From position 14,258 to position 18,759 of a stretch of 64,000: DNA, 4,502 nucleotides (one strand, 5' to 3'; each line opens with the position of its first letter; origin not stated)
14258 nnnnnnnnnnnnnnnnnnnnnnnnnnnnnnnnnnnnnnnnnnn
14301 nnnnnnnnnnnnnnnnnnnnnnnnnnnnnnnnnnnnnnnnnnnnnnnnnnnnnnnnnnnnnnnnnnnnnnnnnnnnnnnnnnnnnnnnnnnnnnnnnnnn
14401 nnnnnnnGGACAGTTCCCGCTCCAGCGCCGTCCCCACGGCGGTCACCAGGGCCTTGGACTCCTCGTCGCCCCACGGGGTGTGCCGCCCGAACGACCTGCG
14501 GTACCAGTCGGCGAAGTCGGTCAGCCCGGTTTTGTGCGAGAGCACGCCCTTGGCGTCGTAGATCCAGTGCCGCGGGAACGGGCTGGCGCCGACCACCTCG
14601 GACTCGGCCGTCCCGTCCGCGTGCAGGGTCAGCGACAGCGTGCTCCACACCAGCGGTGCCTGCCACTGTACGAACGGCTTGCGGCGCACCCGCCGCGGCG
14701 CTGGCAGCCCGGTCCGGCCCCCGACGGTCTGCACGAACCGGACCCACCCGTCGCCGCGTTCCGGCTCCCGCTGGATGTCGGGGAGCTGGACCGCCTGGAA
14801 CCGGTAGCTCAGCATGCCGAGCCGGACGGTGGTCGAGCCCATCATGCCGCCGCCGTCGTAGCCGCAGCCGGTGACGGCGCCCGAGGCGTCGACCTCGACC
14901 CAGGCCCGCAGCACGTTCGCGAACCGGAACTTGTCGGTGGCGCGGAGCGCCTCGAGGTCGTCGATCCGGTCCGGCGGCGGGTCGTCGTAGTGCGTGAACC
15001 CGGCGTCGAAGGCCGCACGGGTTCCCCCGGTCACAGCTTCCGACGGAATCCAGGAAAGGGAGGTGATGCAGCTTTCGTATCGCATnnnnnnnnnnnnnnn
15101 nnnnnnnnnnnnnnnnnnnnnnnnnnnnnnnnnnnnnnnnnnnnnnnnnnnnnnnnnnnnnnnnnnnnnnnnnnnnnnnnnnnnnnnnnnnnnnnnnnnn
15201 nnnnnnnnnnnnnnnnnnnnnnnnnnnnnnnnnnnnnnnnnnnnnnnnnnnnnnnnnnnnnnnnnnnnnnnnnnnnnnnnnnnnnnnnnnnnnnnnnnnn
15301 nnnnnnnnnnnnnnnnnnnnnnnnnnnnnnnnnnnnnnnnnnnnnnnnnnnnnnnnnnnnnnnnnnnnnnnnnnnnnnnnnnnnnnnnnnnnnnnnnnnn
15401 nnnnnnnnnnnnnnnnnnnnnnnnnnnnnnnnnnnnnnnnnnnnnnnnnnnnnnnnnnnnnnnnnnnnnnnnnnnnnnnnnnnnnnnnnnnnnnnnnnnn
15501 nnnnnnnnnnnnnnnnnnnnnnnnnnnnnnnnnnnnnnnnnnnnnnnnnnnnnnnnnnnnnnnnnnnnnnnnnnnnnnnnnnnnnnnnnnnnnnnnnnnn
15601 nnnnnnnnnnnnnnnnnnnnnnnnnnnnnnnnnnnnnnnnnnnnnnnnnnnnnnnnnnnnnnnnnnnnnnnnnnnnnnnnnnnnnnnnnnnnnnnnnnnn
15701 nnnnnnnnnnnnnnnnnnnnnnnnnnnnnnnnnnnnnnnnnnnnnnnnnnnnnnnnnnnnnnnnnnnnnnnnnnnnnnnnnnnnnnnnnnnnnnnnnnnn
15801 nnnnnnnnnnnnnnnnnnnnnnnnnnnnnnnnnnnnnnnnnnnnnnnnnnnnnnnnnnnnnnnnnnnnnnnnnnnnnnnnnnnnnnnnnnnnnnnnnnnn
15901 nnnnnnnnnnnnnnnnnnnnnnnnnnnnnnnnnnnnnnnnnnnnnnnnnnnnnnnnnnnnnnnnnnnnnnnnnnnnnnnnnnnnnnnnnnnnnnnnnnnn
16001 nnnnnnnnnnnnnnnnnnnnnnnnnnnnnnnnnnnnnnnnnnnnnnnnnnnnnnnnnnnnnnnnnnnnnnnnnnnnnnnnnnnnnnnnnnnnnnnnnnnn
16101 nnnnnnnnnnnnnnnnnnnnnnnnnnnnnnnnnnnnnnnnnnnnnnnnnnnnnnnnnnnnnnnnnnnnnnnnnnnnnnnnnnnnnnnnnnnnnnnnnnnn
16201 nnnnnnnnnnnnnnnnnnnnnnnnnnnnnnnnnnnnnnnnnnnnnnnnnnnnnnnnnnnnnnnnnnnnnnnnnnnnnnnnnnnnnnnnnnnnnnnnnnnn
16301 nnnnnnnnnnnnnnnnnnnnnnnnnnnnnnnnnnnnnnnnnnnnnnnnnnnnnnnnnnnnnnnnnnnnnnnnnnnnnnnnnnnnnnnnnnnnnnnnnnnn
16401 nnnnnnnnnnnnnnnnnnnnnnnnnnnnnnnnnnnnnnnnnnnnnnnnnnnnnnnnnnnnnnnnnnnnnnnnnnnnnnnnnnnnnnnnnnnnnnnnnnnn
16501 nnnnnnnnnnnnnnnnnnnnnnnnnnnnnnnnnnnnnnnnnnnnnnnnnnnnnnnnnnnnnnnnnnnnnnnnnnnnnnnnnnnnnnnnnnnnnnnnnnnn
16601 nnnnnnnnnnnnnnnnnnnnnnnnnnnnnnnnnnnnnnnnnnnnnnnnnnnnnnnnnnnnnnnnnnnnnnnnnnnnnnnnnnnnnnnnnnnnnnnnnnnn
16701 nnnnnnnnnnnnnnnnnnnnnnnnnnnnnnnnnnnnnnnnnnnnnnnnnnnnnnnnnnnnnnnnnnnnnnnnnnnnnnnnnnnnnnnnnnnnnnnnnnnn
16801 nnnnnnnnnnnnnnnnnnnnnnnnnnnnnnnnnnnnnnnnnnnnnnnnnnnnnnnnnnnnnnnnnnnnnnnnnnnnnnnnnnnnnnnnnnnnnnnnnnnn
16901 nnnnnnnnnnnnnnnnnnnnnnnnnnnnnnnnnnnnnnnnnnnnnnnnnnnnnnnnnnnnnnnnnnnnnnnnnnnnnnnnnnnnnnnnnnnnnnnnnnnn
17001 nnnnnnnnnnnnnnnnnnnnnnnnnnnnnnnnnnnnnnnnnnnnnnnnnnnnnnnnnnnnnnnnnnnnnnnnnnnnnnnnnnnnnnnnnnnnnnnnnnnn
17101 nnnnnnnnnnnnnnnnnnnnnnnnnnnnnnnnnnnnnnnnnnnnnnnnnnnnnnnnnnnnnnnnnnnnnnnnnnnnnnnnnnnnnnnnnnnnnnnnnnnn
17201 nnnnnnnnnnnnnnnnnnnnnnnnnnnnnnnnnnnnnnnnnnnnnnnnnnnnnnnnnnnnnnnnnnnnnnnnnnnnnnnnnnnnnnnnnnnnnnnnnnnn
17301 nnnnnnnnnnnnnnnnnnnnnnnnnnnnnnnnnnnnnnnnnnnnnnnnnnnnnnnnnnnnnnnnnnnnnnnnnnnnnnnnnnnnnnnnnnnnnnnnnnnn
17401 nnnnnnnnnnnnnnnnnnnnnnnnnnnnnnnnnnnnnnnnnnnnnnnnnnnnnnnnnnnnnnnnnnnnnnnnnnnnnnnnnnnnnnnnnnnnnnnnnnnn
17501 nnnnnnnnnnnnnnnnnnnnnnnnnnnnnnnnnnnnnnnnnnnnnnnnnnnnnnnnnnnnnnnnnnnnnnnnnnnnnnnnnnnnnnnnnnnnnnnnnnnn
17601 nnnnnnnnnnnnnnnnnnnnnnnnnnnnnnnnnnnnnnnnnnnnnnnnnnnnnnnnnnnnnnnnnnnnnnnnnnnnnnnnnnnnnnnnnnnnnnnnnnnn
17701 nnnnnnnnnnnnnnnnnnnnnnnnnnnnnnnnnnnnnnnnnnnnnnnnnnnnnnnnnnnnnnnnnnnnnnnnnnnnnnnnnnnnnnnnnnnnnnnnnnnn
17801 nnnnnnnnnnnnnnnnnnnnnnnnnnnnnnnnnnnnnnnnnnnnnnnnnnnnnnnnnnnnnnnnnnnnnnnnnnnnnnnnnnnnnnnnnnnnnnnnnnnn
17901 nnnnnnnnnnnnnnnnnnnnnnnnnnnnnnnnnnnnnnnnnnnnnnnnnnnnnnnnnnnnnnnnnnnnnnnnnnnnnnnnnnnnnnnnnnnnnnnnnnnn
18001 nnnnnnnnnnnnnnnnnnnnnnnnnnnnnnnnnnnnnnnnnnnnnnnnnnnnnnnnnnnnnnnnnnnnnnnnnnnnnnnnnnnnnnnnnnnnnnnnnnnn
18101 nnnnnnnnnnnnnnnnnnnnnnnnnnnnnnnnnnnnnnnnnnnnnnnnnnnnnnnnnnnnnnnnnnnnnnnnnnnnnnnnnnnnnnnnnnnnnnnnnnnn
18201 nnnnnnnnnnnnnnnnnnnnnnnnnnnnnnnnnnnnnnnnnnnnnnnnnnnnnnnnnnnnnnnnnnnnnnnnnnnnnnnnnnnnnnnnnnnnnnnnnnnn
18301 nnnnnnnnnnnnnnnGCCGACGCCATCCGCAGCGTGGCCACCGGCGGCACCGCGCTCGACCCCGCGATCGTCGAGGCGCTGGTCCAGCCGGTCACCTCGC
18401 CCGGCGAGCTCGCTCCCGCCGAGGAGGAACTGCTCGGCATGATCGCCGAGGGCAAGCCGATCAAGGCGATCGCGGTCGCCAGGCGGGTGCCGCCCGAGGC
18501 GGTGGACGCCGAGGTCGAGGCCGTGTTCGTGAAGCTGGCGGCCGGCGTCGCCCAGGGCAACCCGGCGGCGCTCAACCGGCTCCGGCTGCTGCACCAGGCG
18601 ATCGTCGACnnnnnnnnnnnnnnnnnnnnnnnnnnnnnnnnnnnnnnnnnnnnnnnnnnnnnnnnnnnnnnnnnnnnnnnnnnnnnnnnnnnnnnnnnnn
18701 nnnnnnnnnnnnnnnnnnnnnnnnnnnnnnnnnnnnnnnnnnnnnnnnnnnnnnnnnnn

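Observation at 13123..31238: Putative cAMP-centred signalling module wired to a MacB-type ABC transporter with four paralogous permeases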

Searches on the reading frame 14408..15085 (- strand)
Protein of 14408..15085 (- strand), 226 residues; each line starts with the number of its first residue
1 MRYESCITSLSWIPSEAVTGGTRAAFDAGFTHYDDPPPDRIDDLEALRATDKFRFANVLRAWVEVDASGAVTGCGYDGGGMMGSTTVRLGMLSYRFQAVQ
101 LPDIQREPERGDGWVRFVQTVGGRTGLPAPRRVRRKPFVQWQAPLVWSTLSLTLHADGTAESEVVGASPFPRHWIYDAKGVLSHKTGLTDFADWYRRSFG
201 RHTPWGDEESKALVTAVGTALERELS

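Call 21: find_homologous_proteins(query=window:14408-15085:-)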
Query seq(226 aa) (226 aa): 8000 proteins with E <= 0.001 among 8000 candidates; the best 120 are listed.
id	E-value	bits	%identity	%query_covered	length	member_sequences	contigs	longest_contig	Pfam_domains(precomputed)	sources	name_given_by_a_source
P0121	3.6e-144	497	94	100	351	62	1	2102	PF00027.36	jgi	jgi:hypothetical protein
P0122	1.4e-143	495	95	100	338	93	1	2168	PF00027.36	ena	-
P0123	1.4e-142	491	93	100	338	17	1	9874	PF00027.36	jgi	jgi:hypothetical protein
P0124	6.1e-141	486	92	100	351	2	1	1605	PF00027.36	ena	-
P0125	6.2e-140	483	93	100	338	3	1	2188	PF00027.36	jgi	jgi:hypothetical protein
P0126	1.1e-139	482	92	100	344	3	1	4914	PF00027.36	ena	-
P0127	1.4e-137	475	90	100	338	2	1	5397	PF00027.36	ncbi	-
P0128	1.9e-136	471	90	100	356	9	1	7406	PF00027.36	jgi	jgi:hypothetical protein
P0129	2.9e-136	471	87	100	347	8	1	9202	PF00027.36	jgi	jgi:hypothetical protein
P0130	2.1e-135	468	89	100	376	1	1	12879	PF00027.36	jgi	-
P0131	7.0e-134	463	88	100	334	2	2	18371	PF00027.36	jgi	jgi:hypothetical protein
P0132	7.1e-134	463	86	100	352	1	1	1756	PF00027.36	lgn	-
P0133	7.4e-133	460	86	100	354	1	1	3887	PF00027.36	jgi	jgi:Cyclic nucleotide-binding domain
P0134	1.1e-132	459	87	100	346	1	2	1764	PF00027.36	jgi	jgi:hypothetical protein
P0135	2.5e-132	458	85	100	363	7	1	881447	PF00027.36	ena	-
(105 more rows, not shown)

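Call 67: search_protein_representatives(protein=window:14408-15085:-)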
Query: 226 residues. Proteins with E-value up to 0.001 (for the whole library): 1284; up to 1e-10: 903; up to 1e-30: 272. The best 150 are listed.
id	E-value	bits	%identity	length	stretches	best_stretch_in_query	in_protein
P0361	5.9e-91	320.7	62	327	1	1-226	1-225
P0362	1.6e-89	316.0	62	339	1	1-226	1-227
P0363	6.6e-89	314.0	74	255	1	1-181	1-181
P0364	1.2e-80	287.0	62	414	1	2-226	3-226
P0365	7.4e-79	281.1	62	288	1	1-209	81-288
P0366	1.1e-78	280.6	58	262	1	1-226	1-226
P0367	1.5e-74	267.0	60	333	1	1-226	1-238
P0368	4.8e-74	265.3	63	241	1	1-180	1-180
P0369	5.2e-74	265.2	66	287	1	55-226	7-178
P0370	5.3e-74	265.2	56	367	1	1-226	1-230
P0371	1.8e-73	263.5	53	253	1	1-225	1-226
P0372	2.1e-72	259.9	72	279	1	60-211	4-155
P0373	7.1e-72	258.3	57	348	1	1-225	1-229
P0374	1.7e-71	257.0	58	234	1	2-202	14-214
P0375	1.7e-71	257.0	55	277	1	2-226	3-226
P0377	5.3e-69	248.8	52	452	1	1-226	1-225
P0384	8.0e-65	235.2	50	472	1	2-226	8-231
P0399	5.2e-59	216.1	66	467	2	88-226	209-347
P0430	2.0e-51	191.3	48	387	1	1-226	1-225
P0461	1.0e-46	175.9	58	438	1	1-144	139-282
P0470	2.7e-45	171.3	53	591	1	15-183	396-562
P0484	2.4e-43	164.9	50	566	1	2-172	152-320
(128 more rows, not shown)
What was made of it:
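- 14069..15085 (-): Cyclic-nucleotide receptor candidate of 338 aa. It has a new all-beta N-terminal domain (about residues 1-225) and a C-terminal CNB domain. The phosphate-binding cassette reads G284-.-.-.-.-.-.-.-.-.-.294-T-A-T. It has 1284 50%-cluster representatives (call 67).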

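Call 68: search_protein_families(library=pfam, proteins=[P0364, P0377, P0384, P0470, P0484, P0461, P0399, P0430, P0366, P0371], max_evalue=0.001)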
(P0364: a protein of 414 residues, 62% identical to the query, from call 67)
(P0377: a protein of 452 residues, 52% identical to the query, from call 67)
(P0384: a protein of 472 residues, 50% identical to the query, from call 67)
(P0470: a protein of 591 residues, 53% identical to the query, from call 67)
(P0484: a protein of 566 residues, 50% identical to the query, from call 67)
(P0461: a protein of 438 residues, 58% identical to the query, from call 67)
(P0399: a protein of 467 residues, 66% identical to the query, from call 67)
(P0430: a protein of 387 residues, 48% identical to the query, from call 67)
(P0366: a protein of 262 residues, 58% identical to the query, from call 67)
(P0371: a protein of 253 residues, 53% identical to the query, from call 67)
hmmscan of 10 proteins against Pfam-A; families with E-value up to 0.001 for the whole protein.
P0364 (414 aa): 1 family
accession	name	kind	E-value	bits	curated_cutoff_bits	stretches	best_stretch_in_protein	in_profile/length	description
PF00027.35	cNMP_binding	-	1.2e-11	44.8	27.5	1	237-290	2-60/89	Cyclic nucleotide-binding domain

P0377 (452 aa): 2 families
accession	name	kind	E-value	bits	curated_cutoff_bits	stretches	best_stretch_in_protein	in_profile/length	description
PF00027.35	cNMP_binding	-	4.8e-15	55.7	27.5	1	236-311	2-82/89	Cyclic nucleotide-binding domain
PF06127.16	Mpo1-like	-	1.1e-12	48.4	24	1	353-443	2-93/95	2-hydroxy-palmitic acid dioxygenase Mpo1-like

P0384 (472 aa): 2 families
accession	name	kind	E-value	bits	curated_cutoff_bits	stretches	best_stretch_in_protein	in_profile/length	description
PF00027.35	cNMP_binding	-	6.4e-38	129.1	27.5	2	364-445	2-89/89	Cyclic nucleotide-binding domain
PF07883.17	Cupin_2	-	6.4e-07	29.4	27.2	1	365-411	4-50/70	Cupin domain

P0470 (591 aa): 1 family
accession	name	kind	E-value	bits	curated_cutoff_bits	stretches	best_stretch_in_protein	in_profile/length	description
PF02254.24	TrkA_N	-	3.8e-17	63.1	23.8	1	40-148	1-107/116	TrkA-N domain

P0484 (566 aa): 0 families

P0461 (438 aa): 0 families

P0399 (467 aa): 0 families

P0430 (387 aa): 0 families

P0366 (262 aa): 0 families

P0371 (253 aa): 0 families

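Call 72: search_solved_structures(query=A4, max_evalue=10, show_alignments=2)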
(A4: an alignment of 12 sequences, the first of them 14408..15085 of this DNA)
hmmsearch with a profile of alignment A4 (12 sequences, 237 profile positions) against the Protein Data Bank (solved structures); distinct sequences matched with E-value up to 10: 2.
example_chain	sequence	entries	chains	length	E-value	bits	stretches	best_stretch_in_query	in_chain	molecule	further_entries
1f4w_H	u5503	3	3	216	0.35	13.8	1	82-135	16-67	ANTIBODY S-20-4, FAB FRAGMENT, HEAVY CHAIN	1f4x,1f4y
9e9c_m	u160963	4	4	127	0.97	12.4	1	116-155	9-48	Large ribosomal subunit protein mL55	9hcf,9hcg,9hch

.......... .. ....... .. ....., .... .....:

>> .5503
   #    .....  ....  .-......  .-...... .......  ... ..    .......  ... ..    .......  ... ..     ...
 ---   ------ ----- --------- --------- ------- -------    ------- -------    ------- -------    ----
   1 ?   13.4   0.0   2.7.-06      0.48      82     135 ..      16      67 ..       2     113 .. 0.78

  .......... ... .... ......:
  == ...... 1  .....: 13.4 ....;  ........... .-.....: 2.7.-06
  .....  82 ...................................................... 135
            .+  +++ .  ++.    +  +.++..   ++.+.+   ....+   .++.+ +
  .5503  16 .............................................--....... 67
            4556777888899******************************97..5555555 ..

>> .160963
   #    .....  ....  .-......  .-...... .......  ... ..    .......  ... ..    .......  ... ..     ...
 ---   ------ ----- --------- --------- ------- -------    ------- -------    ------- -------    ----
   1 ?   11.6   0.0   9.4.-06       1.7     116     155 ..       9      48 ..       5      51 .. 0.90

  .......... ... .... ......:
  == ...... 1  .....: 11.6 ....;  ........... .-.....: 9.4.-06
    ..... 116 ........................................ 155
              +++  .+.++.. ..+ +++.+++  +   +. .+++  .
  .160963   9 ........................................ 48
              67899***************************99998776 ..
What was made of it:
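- Tried and rejected: A profile of the receptor's N-terminal domain against PDB sequences gave only chance hits (call 72).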

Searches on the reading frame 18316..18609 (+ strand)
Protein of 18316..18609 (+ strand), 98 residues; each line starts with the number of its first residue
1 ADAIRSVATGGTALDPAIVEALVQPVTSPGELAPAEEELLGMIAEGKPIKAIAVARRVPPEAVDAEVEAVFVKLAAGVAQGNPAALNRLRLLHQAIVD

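Call 85: search_protein_families(library=pfam, proteins=[window:18316-18609:+], max_evalue=10)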
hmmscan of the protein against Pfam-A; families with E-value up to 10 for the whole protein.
seq(98 aa): 1 family
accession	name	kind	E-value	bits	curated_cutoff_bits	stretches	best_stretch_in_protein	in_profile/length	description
PF00196.25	GerE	-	0.032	14.3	23.5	1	32-76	3-47/57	Bacterial regulatory proteins, luxR family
